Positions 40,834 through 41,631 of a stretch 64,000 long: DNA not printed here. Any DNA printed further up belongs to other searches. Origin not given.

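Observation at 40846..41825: nrdD split by a ~0.9-kb group I-type intron carrying an HNH homing endonuclease; exon 2 starts earlier than the ORF track suggests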

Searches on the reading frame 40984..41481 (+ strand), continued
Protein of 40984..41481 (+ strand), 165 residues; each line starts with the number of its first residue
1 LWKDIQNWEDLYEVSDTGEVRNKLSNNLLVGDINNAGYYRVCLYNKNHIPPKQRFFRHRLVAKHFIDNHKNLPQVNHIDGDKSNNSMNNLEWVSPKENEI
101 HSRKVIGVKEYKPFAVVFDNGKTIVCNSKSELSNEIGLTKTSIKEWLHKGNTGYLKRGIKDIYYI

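Call 41: find_encoding_contigs(protein=P0084, flank=1500, max_places=1)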
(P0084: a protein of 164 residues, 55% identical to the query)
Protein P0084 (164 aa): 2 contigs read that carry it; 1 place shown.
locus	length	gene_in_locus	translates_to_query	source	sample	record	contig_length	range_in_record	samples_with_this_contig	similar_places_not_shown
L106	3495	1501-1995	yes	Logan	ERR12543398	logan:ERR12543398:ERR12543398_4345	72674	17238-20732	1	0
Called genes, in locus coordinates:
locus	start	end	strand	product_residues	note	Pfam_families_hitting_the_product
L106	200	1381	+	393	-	PF03477:ATP-cone, PF13597:NRDD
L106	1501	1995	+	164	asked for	PF07463:NUMOD4, PF13392:HNH_3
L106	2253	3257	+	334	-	PF13597:NRDD, PF01228:Gly_radical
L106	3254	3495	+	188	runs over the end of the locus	PF13353:Fer4_12, PF04055:Radical_SAM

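Call 50: search_solved_structures(query=window:40984-41478:+, max_evalue=1, show_alignments=2)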
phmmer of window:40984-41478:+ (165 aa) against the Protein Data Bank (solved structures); distinct sequences matched with E-value up to 1: 2.
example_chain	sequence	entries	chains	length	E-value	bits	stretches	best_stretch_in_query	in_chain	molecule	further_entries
1u3e_M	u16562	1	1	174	2.7e-17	66.5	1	2-150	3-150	HNH homing endonuclease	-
6m3d_C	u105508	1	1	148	0.029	17.6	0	101-149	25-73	Segmentation polarity homeobox protein engrailed,Segmentation polarity homeobox protein en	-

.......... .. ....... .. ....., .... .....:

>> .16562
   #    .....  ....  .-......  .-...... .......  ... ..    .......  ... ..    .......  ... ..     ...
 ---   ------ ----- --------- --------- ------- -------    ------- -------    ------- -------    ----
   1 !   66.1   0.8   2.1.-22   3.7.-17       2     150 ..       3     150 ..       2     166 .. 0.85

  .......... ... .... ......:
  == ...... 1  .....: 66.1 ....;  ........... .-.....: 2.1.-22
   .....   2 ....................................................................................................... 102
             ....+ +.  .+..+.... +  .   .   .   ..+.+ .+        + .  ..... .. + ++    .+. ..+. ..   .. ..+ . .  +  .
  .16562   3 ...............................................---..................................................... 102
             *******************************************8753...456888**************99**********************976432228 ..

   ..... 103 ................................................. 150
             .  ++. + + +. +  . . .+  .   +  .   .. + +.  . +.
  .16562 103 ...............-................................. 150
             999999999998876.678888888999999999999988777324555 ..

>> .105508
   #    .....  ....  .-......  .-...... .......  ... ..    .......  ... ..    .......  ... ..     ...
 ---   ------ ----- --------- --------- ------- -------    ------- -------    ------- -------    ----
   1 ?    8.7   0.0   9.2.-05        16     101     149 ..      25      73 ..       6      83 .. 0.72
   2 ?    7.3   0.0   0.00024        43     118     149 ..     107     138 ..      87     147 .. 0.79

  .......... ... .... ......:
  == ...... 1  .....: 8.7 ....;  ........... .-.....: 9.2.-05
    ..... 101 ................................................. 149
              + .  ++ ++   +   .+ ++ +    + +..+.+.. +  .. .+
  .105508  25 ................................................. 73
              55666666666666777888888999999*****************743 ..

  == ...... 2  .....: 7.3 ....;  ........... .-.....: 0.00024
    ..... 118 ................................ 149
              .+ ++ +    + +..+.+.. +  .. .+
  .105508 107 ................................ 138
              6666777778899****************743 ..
